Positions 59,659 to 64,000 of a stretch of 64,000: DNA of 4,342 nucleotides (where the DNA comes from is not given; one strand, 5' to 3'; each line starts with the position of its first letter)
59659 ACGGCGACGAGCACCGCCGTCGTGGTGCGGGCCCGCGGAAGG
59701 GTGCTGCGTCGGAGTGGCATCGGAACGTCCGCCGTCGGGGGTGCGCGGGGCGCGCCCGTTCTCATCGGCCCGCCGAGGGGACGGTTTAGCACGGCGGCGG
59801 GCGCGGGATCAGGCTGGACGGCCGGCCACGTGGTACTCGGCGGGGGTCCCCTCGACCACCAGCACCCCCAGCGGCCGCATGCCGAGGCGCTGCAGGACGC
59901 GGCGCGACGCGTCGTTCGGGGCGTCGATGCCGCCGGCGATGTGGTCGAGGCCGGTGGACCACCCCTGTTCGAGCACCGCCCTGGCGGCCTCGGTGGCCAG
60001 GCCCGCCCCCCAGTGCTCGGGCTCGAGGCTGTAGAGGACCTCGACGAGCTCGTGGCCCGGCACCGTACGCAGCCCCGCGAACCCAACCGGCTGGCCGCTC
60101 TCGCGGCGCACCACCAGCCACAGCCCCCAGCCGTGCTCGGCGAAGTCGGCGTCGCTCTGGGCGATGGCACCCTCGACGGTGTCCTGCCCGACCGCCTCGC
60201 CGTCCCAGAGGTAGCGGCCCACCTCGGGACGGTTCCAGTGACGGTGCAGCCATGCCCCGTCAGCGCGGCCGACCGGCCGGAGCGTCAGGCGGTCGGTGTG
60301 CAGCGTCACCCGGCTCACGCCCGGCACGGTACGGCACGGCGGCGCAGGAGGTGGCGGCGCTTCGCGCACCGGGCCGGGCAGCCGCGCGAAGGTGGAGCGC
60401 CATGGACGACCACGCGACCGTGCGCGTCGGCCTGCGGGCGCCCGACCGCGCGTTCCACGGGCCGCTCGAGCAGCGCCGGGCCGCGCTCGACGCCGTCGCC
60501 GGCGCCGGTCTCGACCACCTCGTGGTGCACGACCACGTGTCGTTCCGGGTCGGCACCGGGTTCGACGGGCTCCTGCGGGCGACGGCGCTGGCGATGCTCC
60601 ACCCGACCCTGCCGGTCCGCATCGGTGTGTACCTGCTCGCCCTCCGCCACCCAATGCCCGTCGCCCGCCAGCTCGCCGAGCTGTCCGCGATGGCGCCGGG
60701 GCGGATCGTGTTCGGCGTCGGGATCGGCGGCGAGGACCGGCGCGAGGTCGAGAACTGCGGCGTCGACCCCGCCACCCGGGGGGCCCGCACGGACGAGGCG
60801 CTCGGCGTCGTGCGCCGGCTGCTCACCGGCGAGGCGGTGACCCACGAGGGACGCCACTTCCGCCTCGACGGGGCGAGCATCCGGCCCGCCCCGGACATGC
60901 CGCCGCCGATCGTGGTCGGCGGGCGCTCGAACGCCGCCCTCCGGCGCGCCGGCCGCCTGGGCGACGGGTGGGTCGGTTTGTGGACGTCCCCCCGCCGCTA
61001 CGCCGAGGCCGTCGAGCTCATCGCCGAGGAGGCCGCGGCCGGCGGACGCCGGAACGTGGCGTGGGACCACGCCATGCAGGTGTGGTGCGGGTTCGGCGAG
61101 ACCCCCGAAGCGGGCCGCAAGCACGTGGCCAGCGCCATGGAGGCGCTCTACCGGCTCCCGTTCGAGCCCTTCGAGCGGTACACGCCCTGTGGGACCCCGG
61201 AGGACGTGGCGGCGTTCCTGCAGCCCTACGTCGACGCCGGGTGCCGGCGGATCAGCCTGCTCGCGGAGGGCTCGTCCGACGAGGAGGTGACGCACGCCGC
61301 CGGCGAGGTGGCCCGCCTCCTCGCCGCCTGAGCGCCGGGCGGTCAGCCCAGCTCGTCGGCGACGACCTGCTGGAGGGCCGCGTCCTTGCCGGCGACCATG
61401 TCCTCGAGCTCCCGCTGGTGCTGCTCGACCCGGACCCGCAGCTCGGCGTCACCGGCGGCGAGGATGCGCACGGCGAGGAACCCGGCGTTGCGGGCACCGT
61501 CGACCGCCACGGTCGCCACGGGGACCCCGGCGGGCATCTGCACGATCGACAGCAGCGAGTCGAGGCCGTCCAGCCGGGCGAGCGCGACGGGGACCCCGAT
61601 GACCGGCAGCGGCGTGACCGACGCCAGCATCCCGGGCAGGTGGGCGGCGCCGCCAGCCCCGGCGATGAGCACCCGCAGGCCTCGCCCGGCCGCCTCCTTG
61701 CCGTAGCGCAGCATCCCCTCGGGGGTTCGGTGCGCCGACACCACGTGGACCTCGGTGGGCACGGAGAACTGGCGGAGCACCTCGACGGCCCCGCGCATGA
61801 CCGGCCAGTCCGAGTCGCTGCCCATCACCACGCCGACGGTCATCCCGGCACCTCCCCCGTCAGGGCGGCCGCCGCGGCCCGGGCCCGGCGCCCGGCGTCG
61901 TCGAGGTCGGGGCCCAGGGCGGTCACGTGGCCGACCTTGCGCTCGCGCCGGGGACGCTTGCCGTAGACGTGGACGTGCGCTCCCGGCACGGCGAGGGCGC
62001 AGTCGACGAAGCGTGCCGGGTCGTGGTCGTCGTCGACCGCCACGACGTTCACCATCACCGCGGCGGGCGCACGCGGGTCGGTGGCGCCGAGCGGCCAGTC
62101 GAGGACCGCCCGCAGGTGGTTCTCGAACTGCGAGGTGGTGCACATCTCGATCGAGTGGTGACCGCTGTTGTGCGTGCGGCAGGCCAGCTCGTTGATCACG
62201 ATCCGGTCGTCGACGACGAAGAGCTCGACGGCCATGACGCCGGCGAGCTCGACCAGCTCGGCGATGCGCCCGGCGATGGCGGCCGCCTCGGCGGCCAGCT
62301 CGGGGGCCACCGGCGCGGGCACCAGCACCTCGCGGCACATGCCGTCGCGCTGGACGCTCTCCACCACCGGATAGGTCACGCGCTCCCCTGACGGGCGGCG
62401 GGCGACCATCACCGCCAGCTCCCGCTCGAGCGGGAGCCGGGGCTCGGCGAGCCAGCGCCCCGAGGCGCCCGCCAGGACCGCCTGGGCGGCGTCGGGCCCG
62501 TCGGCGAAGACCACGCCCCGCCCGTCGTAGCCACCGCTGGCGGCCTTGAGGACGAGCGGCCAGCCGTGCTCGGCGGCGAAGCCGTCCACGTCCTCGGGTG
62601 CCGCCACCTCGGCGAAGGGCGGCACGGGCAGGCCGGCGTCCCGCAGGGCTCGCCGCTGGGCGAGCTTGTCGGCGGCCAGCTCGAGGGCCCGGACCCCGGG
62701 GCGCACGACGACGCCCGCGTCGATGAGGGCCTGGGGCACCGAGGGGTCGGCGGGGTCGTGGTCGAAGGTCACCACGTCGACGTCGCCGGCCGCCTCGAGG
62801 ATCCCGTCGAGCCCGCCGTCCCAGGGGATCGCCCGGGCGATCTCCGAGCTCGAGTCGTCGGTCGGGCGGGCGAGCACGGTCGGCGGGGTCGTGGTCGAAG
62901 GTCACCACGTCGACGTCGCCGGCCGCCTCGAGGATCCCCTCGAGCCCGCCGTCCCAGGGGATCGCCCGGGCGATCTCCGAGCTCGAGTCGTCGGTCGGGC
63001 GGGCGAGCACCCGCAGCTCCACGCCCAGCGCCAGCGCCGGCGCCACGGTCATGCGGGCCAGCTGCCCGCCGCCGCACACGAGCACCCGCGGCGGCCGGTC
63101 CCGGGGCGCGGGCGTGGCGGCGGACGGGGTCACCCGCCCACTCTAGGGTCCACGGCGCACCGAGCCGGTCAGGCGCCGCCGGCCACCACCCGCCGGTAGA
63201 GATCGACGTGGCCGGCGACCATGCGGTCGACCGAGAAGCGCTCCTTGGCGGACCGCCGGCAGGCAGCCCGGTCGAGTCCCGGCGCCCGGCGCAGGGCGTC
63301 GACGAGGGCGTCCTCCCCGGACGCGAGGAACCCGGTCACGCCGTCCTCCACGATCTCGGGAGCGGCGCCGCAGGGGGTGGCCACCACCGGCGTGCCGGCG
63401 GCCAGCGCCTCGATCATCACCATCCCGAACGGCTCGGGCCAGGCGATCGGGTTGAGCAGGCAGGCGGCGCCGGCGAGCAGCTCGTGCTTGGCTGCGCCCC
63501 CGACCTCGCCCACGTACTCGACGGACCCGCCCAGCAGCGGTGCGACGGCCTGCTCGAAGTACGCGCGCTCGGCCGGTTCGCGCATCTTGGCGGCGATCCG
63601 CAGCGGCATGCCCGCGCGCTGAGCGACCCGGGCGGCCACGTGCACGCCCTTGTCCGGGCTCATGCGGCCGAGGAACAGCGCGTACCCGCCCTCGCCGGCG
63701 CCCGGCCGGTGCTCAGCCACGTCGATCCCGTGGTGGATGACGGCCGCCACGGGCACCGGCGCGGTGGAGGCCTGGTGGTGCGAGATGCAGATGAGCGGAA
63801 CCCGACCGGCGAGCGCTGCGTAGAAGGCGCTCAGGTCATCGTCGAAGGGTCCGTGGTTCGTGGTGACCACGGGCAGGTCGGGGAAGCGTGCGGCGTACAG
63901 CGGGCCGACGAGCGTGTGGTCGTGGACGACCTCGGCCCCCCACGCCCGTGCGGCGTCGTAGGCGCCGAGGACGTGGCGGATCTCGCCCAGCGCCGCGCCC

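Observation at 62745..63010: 133-bp tandem duplication frameshifts purK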

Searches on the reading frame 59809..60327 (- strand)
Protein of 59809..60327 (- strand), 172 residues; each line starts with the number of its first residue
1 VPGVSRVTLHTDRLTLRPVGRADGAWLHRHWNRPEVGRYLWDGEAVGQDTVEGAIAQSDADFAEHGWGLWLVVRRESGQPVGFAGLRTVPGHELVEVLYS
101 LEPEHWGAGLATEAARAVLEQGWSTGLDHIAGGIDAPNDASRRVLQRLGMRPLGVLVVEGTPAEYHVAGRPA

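Call 32: search_protein_families(library=pfam, proteins=[window:59809-60327:-], max_evalue=0.00001)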
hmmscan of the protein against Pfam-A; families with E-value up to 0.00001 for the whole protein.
window:59809-60327:- (172 aa): 2 families
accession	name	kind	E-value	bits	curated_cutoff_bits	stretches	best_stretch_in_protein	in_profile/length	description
PF13302.13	Acetyltransf_3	-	5.1e-27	95.7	25.4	1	13-151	1-138/138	Acetyltransferase (GNAT) domain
PF00583.31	Acetyltransf_1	-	8e-12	45.9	20.7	1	60-150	27-116/116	Acetyltransferase (GNAT) family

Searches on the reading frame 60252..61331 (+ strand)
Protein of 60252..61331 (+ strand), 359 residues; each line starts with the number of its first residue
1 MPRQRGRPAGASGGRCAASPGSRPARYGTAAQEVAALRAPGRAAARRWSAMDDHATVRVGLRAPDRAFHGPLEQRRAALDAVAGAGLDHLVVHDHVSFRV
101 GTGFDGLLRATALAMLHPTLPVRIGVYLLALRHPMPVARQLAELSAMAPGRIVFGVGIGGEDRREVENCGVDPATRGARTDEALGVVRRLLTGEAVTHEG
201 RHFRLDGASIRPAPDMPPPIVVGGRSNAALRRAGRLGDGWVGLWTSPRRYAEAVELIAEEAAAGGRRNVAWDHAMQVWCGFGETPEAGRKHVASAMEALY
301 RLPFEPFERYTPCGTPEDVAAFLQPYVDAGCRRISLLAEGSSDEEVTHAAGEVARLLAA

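Call 5: search_protein_families(library=ncbifam, proteins=[window:60252-61331:+])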
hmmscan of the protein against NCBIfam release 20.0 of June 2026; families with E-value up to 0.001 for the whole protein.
window:60252-61331:+ (359 aa): 26 families (the best 25 are shown)
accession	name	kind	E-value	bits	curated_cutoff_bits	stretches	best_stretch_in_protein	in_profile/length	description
TIGR03619.1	F420_Rv2161c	subfamily_domain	1.5e-42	145.9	166.9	1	111-298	51-234/247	TIGR03619 family F420-dependent LLM class oxidoreductase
TIGR03854.1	F420_MSMEG_3544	hypoth_equivalog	6.9e-31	107.6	295.6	1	79-287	19-224/290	TIGR03854 family LLM class F420-dependent oxidoreductase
TIGR03557.1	F420_G6P_family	subfamily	3.6e-19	69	210.4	1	85-341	25-297/316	TIGR03557 family F420-dependent LLM class oxidoreductase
TIGR03560.1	F420_Rv1855c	subfamily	1.3e-18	67.6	231.4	1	80-268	20-219/227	TIGR03560 family F420-dependent LLM class oxidoreductase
TIGR04465.1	ArgArg_F420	equivalog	2.4e-17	63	470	1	80-277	67-268/364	F420-dependent hydroxymycolic acid dehydrogenase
TIGR03841.1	F420_Rv3093c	subfamily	3.8e-17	62.6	213.65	1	102-268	33-197/298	LLM class F420-dependent oxidoreductase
TIGR03621.1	F420_MSMEG_2516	subfamily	9.4e-16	57.8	213.15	1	78-238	19-171/295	TIGR03621 family F420-dependent LLM class oxidoreductase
TIGR03564.1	F420_MSMEG_4879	subfamily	1.2e-15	57.9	234.25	1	100-267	20-188/265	TIGR03564 family F420-dependent LLM class oxidoreductase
TIGR03571.1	lucif_BA3436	subfamily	2e-15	56.8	303.9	1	100-265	63-229/304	TIGR03571 family LLM class oxidoreductase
NF002619.0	PRK02271.1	equivalog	4.1e-15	55.9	276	1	124-274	60-208/329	5,10-methylenetetrahydromethanopterin reductase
TIGR03554.1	F420_G6P_DH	equivalog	2.4e-14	53.1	420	1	70-287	14-239/331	glucose-6-phosphate dehydrogenase (coenzyme-F420)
NF001939.1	PRK00719.1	subfamily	2.9e-14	52.7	510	1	129-267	77-218/373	alkanesulfonate monooxygenase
TIGR03555.1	F420_mer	equivalog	5.6e-14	52.2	348.7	1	111-275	45-208/325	5,10-methylenetetrahydromethanopterin reductase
TIGR03885.1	flavin_revert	hypoth_equivalog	1.8e-13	50.4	398.7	1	131-261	73-203/315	TIGR03885 family FMN-dependent LLM class oxidoreductase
TIGR04024.1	F420_NP1902A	hypoth_equivalog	1.8e-13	49.9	345.4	1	72-290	8-226/330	TIGR04024 family LLM class F420-dependent oxidoreductase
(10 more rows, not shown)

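Call 32: search_protein_families(library=pfam, proteins=[window:60402-61331:+], max_evalue=0.00001)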
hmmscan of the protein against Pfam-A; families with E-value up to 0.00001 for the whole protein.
window:60402-61331:+ (309 aa): 1 family
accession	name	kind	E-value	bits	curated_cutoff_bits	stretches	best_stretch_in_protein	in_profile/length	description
PF00296.26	Bac_luciferase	-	2.3e-40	139.3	27.9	1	30-247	30-242/314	Luciferase-like monooxygenase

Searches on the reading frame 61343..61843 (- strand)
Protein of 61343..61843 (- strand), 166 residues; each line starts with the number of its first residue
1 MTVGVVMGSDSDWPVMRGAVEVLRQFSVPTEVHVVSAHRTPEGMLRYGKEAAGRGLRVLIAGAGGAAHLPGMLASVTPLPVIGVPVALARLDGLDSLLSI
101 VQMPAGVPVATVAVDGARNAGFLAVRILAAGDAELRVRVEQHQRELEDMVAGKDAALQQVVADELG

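Call 5: search_protein_families(library=ncbifam, proteins=[window:61346-61843:-])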
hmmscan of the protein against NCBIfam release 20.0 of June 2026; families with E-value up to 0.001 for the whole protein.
seq(166 aa): 2 families
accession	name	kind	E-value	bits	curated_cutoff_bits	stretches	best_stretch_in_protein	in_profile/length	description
TIGR01162.1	purE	equivalog_domain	3.2e-62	208.7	149.6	1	3-157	1-155/156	5-(carboxyamino)imidazole ribonucleotide mutase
NF033503.1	LarB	equivalog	2.2e-08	34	175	1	2-128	81-207/209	nickel pincer cofactor biosynthesis protein LarB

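Call 8: find_encoding_contigs(protein=window:61346-61843:-, flank=5000, max_places=10)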
Protein seq(166 aa) (166 aa): no gene with exactly this product is on record in the collection.

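Call 32: search_protein_families(library=pfam, proteins=[window:61343-61843:-], max_evalue=0.00001)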
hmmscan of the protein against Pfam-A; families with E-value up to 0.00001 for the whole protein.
window:61343-61843:- (166 aa): 1 family
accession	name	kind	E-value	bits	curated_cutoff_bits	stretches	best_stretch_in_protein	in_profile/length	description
PF00731.26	AIRC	-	1.4e-63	213.3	30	1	3-147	2-146/148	AIR carboxylase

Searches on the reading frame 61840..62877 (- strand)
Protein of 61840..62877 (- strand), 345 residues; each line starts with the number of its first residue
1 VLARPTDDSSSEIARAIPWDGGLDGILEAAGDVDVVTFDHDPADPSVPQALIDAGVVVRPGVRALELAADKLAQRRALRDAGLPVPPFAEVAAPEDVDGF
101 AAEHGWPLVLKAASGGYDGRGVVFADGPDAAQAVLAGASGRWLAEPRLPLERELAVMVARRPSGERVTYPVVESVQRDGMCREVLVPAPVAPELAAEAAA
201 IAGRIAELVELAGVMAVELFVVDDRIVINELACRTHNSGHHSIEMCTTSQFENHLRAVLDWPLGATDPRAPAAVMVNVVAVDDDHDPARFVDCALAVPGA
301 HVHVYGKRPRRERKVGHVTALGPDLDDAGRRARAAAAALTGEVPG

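Call 32: search_protein_families(library=pfam, proteins=[window:61840-62877:-], max_evalue=0.00001)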
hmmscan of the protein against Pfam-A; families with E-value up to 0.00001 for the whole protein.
window:61840-62877:- (345 aa): 2 families
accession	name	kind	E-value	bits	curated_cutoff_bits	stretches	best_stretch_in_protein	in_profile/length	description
PF02222.28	ATP-grasp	-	2.3e-50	171.2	27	1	77-251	2-179/179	ATP-grasp domain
PF17769.7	PurK_C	-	4.2e-15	55.6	22.6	1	273-330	1-55/56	Phosphoribosylaminoimidazole carboxylase C-terminal domain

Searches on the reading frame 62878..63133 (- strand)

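Call 32: search_protein_families(library=pfam, proteins=[window:62878-63133:-], max_evalue=0.00001)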
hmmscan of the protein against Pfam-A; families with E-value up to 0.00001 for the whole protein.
window:62878-63133:- (85 aa): 1 family
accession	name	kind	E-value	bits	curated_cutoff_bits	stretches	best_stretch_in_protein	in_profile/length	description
PF22660.2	RS_preATP-grasp-like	-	5.6e-07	30.3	27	1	18-80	5-69/98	Ribonucleotide synthetase preATP-grasp domain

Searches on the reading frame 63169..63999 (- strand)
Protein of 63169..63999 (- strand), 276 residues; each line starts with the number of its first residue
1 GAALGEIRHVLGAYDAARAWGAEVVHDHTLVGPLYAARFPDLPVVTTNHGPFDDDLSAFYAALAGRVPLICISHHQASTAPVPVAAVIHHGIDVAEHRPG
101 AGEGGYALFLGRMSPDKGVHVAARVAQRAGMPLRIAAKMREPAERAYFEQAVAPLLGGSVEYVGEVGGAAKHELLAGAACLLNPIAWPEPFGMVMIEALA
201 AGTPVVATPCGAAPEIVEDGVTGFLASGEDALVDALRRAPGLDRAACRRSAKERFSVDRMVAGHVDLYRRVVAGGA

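Call 5: search_protein_families(library=ncbifam, proteins=[window:63169-63870:-])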
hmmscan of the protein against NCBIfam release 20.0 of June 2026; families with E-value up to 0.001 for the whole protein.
window:63169-63870:- (233 aa): 19 families
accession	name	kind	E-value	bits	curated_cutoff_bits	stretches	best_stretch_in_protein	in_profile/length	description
TIGR02149.1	glgA_Coryne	subfamily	3.3e-12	46.2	302.4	1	61-194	204-353/391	glycogen synthase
NF041876.1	EPS_EpsE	equivalog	4.7e-11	42.6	400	1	105-214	265-376/389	exopolysaccharide biosynthesis GT4 family glycosyltransferase EpsE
NF041010.1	glycosy_Agl16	equivalog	1.1e-10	41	575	1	59-195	177-314/352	glycosylation protein Agl16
TIGR03449.1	mycothiol_MshA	equivalog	1.2e-10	40.9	462.5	1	142-190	310-358/406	D-inositol-3-phosphate glycosyltransferase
TIGR03088.1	stp2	hypoth_equivalog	1.6e-10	40.6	409.05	1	145-228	282-373/374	TIGR03088 family PEP-CTERM/XrtA system glycosyltransferase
TIGR03999.1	thiol_BshA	equivalog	4.5e-10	39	273.7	1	130-229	268-374/375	N-acetyl-alpha-D-glucosaminyl L-malate synthase BshA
NF053787.1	GlcN_PG_synth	equivalog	9.8e-10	37.8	480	1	130-229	257-360/361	N-acetylglucosaminyl phosphatidylglycerol synthase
NF011726.0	PRK15179.1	equivalog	1.5e-08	33.5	733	1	150-225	606-691/694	Vi polysaccharide biosynthesis protein TviE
NF012028.0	PRK15484.1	subfamily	7.5e-08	31.9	618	1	65-182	197-324/380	lipopolysaccharide N-acetylglucosaminyltransferase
TIGR04047.1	MSMEG_0565_glyc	hypoth_equivalog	1.9e-07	30.5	259.85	1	114-227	256-373/373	MSMEG_0565 family glycosyltransferase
NF038229.1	Glyco4_Geo_Pelo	equivalog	1.6e-06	27.4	400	1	117-229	220-337/338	GPMC system family 4 glycosyltransferase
NF038298.1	EPS_HpsO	equivalog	1.3e-05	24.2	575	1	139-194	292-347/388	hormogonium polysaccharide biosynthesis glycosyltransferase HpsO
NF046085.1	XrtY_assoc_Gly1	equivalog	1.6e-05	23.9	400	1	65-229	213-385/387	XrtY-associated glycosyltransferase XYAG1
TIGR02472.1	sucr_P_syn_N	equivalog_domain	2.1e-05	23.5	576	1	139-193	345-400/439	sucrose-phosphate synthase, putative, glycosyltransferase domain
NF038255.1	exopoly_VpsD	equivalog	2.3e-05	23.4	300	1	146-229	293-380/381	VpsD family glycosyltransferase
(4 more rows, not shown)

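Call 32: search_protein_families(library=pfam, proteins=[window:63169-63999:-], max_evalue=0.00001)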
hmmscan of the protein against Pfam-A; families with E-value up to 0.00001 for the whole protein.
window:63169-63999:- (276 aa): 2 families
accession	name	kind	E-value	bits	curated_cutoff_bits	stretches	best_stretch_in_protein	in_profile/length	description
PF13692.12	Glyco_trans_1_4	-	1.9e-21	77.3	27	1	107-238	4-138/142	Glycosyl transferases group 1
PF00534.26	Glycos_transf_1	-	4.5e-21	75.6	26.4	1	105-239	16-155/172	Glycosyl transferases group 1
